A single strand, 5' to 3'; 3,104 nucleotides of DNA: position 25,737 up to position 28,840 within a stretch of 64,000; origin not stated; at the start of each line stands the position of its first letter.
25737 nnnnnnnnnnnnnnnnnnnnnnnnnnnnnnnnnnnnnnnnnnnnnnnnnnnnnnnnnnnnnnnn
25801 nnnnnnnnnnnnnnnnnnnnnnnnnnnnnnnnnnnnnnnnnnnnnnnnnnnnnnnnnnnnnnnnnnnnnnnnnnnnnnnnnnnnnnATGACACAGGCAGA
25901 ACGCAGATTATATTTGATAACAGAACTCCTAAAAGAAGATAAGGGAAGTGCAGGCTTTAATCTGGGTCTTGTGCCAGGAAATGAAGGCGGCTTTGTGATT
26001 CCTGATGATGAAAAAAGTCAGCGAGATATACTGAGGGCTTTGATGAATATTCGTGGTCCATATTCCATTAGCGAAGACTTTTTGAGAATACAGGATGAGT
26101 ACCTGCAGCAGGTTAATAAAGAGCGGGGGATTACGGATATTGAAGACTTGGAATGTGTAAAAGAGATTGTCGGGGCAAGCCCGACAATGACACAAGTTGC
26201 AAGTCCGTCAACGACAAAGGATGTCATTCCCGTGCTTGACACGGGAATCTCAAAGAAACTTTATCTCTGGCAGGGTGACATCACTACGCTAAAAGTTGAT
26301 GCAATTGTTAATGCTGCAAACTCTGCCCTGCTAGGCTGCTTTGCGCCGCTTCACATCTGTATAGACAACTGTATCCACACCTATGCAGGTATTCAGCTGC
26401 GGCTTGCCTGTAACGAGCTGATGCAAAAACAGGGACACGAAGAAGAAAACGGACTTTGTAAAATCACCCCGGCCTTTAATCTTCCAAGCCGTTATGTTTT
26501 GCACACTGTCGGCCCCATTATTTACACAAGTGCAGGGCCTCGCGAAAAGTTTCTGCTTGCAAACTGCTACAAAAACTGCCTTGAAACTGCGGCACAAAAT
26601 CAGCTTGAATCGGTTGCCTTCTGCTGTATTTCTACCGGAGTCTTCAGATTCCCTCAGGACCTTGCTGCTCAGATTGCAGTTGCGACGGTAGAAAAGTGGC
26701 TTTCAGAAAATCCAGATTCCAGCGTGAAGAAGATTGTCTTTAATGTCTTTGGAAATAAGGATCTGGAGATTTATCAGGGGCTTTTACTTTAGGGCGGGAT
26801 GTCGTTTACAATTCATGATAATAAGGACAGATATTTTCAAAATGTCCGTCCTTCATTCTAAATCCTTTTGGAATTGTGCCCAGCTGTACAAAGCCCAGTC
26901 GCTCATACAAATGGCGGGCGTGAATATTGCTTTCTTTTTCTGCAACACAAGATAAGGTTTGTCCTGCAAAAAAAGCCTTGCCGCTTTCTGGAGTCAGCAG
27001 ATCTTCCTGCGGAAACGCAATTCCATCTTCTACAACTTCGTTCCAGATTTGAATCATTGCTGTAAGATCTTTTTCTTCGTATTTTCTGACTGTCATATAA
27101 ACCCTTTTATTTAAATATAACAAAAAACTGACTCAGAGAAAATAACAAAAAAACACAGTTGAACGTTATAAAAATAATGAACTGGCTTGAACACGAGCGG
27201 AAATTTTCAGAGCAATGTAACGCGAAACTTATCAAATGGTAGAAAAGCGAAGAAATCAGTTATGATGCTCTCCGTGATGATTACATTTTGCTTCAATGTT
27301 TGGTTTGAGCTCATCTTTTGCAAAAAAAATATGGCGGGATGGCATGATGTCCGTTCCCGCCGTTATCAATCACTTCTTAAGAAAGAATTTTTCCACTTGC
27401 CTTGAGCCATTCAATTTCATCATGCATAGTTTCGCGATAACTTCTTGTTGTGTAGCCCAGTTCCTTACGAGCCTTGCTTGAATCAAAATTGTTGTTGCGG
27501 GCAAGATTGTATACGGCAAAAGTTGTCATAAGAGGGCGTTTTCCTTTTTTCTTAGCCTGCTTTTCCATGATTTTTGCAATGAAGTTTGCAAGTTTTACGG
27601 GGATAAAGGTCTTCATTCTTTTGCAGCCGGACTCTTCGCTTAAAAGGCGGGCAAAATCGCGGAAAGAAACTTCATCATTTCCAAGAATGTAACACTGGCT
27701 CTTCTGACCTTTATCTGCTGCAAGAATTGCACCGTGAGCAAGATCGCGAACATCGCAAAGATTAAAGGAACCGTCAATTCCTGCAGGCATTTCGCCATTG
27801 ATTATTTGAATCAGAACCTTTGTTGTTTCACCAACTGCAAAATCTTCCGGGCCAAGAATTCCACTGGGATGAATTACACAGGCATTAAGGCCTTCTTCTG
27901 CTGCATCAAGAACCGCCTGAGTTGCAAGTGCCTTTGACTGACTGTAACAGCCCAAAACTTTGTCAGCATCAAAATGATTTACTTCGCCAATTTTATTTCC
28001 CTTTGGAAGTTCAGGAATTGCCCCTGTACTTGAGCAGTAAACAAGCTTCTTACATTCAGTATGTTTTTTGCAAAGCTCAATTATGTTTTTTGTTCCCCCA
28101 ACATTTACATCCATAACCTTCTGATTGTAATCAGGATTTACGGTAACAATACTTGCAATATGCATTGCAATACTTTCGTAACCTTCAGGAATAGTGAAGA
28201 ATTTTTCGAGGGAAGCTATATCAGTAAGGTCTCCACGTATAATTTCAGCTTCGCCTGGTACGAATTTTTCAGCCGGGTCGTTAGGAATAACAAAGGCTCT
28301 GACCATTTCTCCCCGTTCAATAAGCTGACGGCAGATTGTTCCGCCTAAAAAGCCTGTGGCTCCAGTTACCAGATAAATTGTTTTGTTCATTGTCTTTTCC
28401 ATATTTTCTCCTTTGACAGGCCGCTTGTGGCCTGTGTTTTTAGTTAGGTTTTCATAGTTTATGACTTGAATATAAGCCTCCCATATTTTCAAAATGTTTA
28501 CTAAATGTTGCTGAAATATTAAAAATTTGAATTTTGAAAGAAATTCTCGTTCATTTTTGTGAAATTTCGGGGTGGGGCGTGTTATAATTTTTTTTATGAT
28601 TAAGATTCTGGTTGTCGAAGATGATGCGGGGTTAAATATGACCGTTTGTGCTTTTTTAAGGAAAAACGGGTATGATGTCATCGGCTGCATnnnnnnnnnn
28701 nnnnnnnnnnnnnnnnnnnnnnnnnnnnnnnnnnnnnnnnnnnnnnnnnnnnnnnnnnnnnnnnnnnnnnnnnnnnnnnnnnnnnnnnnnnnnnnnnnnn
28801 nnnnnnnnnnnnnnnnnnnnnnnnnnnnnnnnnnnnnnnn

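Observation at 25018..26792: Overlapping SIR2-like + macro-domain gene pair (SirTM/macro-type ADP-ribosylation writer-eraser?) without the usual GcvH-L/LplA2 partners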

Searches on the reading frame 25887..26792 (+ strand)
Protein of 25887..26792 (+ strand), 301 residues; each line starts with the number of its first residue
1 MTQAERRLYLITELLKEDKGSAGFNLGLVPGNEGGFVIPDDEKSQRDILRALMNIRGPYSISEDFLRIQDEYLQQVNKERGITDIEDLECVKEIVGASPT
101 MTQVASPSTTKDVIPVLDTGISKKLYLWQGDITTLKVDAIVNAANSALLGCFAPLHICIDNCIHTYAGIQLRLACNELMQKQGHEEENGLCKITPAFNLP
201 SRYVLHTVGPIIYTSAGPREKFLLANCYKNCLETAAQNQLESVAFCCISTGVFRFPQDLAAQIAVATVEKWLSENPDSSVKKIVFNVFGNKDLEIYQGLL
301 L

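Call 3: search_protein_families(library=pfam, proteins=[window:25887-26792:+], max_evalue=0.1)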
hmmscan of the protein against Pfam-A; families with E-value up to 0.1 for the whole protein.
window:25887-26792:+ (301 aa): 1 family
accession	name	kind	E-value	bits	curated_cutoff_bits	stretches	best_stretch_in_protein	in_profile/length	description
PF01661.27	Macro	-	4e-35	120.8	22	1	141-264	1-118/118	Macro domain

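Call 4: search_protein_families(library=ncbifam, proteins=[window:25887-26792:+], max_evalue=0.1)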
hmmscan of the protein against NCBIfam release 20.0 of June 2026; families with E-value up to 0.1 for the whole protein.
window:25887-26792:+ (301 aa): 11 families
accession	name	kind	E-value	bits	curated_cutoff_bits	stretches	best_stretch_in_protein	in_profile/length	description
NF003163.0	PRK04143.1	equivalog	7.3e-101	337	272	1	36-300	25-260/265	protein-ADP-ribose hydrolase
NF001664.0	PRK00431.1-6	equivalog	4.5e-45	153.1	200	1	124-299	3-168/173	O-acetyl-ADP-ribose deacetylase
NF001660.0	PRK00431.1-1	equivalog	1.3e-39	135.5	271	1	123-300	3-171/177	O-acetyl-ADP-ribose deacetylase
NF001663.0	PRK00431.1-4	equivalog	2.9e-39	134.8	285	1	124-300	8-175/180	ADP-ribose-binding protein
NF001661.0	PRK00431.1-2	equivalog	1.2e-35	123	291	1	124-297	2-168/179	O-acetyl-ADP-ribose deacetylase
NF001667.0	PRK00431.2-3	equivalog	5.3e-21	75.1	252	1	125-297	10-170/182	ADP-ribose-binding protein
NF009880.0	PRK13341.1-1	equivalog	1.3e-17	63.5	891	1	122-285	426-582/599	AAA family ATPase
NF001662.0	PRK00431.1-3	equivalog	4.3e-16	59.3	215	1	124-295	4-176/185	[protein ADP-ribosylglutamate] hydrolase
NF001665.0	PRK00431.2-1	equivalog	1.1e-15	57.7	315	1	122-297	7-168/177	ADP-ribose-binding protein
NF001668.0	PRK00431.2-4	equivalog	2.7e-15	56.3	278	1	124-293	50-205/220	ADP-ribose-binding protein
NF001666.0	PRK00431.2-2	equivalog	1.2e-05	25.3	246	1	126-275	4-141/164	ADP-ribose-binding protein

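Call 5: search_protein_families(library=padloc, proteins=[window:25887-26792:+], max_evalue=0.1)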
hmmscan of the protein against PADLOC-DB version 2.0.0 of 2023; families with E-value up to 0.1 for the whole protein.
window:25887-26792:+ (301 aa): 0 families

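Call 7: search_solved_structures(query=window:25887-26792:+, max_evalue=0.001, show_alignments=2)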
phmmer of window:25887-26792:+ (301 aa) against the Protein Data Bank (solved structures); distinct sequences matched with E-value up to 0.001: 56.
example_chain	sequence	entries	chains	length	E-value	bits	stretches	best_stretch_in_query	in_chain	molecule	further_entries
8rsi_A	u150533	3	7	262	2.4e-72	246.9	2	122-300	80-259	O-acetyl-ADP-ribose deacetylase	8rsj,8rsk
5kiv_A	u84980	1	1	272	1.3e-65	224.8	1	124-298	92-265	Protein-ADP-ribose hydrolase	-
8rsl_A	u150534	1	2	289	1.7e-65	224.5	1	124-298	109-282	Protein-ADP-ribose hydrolase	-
8rsm_A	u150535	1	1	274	1.3e-57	198.6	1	124-298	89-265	Protein-ADP-ribose hydrolase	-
8rsn_A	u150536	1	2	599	7.9e-45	156.6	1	118-300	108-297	ADP-ribose 1''-phosphate phosphatase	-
4iqy_A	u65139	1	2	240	1.8e-37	132.5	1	119-297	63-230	O-acetyl-ADP-ribose deacetylase MACROD2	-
6y4y_A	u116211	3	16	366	5.1e-37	131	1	119-297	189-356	Thioredoxin 1,ADP-ribose glycohydrolase MACROD2 | ADP-ribose glycohydrolase MACROD2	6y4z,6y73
2x47_A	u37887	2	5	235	5e-36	127.8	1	117-298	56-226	MACRO DOMAIN-CONTAINING PROTEIN 1 | ADP-ribose glycohydrolase MACROD1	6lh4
5lau_A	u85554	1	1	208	1.8e-30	109.5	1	125-298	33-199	MacroD-type macrodomain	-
5l9k_A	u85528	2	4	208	6.6e-30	107.7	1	125-298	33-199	MACROD-TYPE MACRODOMAIN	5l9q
5fud_A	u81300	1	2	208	6.7e-30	107.6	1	125-298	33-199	O-ACETYL-ADP-RIBOSE DEACETYLASE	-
5lcc_A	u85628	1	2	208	6e-29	104.5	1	125-298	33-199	MACROD-TYPE MACRODOMAIN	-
5lbp_A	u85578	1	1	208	8.5e-29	104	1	125-298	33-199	MacroD-type macrodomain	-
5cb3_A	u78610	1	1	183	1.6e-26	96.6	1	123-300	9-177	O-acetyl-ADP-ribose deacetylase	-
1spv_A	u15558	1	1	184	1.9e-26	96.3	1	124-300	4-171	putative polyprotein/phosphatase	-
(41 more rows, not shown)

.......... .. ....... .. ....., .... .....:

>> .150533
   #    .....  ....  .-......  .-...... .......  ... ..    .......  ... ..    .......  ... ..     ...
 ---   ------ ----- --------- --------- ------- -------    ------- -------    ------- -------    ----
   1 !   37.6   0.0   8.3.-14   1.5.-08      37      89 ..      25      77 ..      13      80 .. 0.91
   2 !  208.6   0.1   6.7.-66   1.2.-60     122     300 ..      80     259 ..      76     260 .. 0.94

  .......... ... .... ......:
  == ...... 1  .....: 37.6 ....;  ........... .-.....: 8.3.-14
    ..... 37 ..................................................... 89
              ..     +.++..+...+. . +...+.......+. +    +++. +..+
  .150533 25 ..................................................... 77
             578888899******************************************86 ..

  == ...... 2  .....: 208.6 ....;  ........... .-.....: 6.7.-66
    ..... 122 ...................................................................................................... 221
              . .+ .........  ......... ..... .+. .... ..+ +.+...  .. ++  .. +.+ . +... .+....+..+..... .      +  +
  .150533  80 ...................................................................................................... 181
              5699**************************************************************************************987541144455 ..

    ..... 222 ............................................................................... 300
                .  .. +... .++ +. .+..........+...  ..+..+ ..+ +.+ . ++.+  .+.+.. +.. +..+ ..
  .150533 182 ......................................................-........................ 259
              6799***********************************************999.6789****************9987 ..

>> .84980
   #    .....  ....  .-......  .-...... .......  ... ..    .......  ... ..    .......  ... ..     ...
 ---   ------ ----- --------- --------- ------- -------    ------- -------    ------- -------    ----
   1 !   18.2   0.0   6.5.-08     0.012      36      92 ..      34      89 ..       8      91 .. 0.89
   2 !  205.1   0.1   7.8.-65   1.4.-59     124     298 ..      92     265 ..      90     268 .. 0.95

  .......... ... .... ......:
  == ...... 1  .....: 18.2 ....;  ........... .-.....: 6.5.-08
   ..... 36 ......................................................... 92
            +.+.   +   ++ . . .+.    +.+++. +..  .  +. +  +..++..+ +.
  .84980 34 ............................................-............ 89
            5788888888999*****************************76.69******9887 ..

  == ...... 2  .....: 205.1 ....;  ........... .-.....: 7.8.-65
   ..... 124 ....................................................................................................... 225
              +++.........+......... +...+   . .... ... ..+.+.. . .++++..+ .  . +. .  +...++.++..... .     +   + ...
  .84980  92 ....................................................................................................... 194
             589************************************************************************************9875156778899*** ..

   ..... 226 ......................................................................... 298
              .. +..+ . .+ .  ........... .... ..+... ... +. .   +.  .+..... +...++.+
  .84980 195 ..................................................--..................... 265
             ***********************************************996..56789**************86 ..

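Call 28: find_homologous_proteins(query=window:25887-26792:+, max_evalue=1e-10)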
Query window:25887-26792:+ (301 aa): 8000 proteins with E <= 1e-10 among 8000 candidates; the best 120 are listed.
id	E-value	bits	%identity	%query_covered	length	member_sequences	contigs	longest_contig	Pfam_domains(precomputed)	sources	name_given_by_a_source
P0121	6.8e-185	631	92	100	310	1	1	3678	PF01661.28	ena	-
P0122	3.6e-172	589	88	100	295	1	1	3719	PF01661.28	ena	-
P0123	4.2e-171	586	89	100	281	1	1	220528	PF01661.28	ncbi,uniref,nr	ncbi:protein-ADP-ribose hydrolase [Treponema bryantii]|uniref:protein-ADP-ribose hydrolase n=1 Tax=T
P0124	4.3e-169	579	88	100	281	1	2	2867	PF01661.28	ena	-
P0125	3.2e-168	577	87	100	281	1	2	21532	PF01661.28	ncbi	-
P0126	1.4e-167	574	87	100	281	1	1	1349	PF01661.28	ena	-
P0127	1.7e-167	574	87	100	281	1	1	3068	PF01661.28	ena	-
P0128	4.1e-167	573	87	100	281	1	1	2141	PF01661.28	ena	-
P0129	9.3e-167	572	87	100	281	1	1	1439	PF01661.28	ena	-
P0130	1.2e-166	571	87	100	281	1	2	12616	PF01661.28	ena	-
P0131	9.6e-166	568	86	100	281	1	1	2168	PF01661.28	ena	-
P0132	1.3e-164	565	86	100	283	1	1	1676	PF01661.28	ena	-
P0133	5.3e-164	563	86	100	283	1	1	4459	PF01661.28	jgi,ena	-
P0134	6.7e-164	562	85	100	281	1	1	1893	PF01661.28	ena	-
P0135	4.0e-163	560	85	100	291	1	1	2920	PF01661.28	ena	-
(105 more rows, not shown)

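Call 74: search_solved_structures(query=window:25887-26792:+, max_evalue=1e-50, show_alignments=4)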
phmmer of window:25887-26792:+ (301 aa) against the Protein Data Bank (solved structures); distinct sequences matched with E-value up to 1e-50: 4.
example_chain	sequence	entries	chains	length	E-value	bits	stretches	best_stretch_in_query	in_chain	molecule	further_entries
8rsi_A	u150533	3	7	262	2.4e-72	246.9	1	122-300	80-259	O-acetyl-ADP-ribose deacetylase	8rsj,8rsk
5kiv_A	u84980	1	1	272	1.3e-65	224.8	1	124-298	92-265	Protein-ADP-ribose hydrolase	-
8rsl_A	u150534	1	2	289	1.7e-65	224.5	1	124-298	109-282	Protein-ADP-ribose hydrolase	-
8rsm_A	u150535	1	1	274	1.3e-57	198.6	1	124-298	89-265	Protein-ADP-ribose hydrolase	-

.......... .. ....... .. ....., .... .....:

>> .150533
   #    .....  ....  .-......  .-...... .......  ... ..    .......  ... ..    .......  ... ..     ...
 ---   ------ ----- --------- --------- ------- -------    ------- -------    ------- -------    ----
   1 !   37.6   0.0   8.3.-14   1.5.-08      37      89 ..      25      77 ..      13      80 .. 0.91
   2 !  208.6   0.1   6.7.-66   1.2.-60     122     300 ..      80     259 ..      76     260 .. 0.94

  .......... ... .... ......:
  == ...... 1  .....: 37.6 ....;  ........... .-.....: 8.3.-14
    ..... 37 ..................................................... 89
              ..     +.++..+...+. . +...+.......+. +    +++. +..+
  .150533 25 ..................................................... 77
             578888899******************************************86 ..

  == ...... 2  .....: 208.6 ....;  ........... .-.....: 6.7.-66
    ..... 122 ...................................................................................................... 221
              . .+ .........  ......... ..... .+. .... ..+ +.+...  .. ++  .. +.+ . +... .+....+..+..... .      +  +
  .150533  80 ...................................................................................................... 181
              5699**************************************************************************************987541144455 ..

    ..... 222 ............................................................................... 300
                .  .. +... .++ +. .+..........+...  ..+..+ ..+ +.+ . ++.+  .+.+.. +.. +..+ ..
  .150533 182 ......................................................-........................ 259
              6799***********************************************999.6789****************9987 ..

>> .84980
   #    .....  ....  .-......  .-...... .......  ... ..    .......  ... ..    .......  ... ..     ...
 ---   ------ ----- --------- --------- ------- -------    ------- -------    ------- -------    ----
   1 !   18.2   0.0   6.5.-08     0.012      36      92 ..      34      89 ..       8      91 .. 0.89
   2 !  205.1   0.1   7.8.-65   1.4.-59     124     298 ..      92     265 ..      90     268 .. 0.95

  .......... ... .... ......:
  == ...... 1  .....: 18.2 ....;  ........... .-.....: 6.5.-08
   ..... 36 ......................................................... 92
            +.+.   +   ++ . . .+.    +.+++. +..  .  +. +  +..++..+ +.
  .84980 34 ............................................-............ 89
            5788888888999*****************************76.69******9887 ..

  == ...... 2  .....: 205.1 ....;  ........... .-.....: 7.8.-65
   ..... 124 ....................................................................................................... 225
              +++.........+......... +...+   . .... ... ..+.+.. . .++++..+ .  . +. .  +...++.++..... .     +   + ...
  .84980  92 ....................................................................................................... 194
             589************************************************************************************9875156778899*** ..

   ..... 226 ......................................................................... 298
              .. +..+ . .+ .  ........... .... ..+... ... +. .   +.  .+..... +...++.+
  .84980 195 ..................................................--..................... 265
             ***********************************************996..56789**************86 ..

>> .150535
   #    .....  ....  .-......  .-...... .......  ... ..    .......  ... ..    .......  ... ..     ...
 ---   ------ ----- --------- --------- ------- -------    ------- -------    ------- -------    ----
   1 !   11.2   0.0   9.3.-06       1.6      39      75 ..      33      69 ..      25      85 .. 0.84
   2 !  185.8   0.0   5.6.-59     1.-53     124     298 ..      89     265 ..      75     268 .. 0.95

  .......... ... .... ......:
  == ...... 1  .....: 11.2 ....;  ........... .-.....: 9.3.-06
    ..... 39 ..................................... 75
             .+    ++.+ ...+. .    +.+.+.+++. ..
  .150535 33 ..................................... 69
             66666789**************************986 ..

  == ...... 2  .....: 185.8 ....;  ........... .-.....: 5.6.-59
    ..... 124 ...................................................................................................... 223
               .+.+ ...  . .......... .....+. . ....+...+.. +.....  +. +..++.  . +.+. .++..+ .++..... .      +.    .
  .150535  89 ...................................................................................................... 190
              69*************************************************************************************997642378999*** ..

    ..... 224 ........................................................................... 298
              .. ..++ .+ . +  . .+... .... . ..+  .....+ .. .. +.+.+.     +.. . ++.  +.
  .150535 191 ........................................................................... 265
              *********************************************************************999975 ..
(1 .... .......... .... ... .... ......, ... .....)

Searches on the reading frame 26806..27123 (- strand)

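Call 9: search_protein_families(library=pfam, proteins=[window:26806-27123:-], max_evalue=0.001)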
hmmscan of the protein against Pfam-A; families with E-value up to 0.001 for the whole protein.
window:26806-27123:- (105 aa): 0 families

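Call 46: search_protein_families(library=ncbifam, proteins=[window:26806-27123:-], max_evalue=0.1)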
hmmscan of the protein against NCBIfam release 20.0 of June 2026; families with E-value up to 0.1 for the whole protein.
window:26806-27123:- (105 aa): 3 families
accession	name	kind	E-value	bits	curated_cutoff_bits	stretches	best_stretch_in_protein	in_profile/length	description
NF040503.1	resist_ArsN1a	equivalog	0.0032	17.2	170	0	12-67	1-59/159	arsinothricin resistance N-acetyltransferase ArsN1 family A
NF002959.0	PRK03624.1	equivalog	0.034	13.9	124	0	9-34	6-28/147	GNAT family acetyltransferase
TIGR01575.1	rimI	equivalog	0.068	13.3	86.4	1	63-84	97-118/132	ribosomal protein S18-alanine N-acetyltransferase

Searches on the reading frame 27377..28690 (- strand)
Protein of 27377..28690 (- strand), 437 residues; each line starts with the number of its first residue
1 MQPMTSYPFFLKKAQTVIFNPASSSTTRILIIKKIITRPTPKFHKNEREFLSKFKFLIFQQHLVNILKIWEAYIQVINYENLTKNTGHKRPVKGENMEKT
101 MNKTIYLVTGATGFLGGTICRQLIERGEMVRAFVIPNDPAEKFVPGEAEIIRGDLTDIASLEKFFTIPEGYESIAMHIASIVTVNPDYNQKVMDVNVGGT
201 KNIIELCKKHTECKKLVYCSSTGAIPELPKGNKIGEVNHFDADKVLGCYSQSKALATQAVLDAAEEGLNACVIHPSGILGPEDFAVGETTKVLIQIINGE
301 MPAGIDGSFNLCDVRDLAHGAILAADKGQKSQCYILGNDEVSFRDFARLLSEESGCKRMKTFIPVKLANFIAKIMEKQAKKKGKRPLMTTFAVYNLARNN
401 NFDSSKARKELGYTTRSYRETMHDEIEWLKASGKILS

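Call 10: search_protein_families(library=pfam, proteins=[window:27377-28690:-], max_evalue=0.001)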
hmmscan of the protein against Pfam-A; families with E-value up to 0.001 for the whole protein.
window:27377-28690:- (437 aa): 9 families
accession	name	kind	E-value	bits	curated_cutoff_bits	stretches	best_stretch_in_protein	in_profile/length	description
PF01073.25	3Beta_HSD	-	1.8e-27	96.5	22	1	107-360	1-274/280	3-beta hydroxysteroid dehydrogenase/isomerase family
PF01370.27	Epimerase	-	6.7e-27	94.9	20.9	1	107-335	2-238/240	NAD dependent epimerase/dehydratase family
PF07993.18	NAD_binding_4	-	3.8e-17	62.7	20.1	1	174-291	91-220/258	Male sterility protein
PF16363.11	GDP_Man_Dehyd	-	3.3e-14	53.5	27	1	107-420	1-326/332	GDP-mannose 4,6 dehydratase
PF13460.12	NAD_binding_10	-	1.9e-10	41.3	27.2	1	110-278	1-146/184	NAD(P)H-binding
PF04321.23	RmlD_sub_bind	-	2.6e-08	33.7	27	1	107-412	4-279/287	RmlD substrate binding domain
PF05368.20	NmrA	-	1e-07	32.3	27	1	102-166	2-68/298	NmrA-like family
PF08659.16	KR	-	4e-05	24.1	22.6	0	105-128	2-25/180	KR domain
PF02719.21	Polysacc_synt_2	-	0.00064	19.4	20.2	0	107-224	2-131/293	Polysaccharide biosynthesis protein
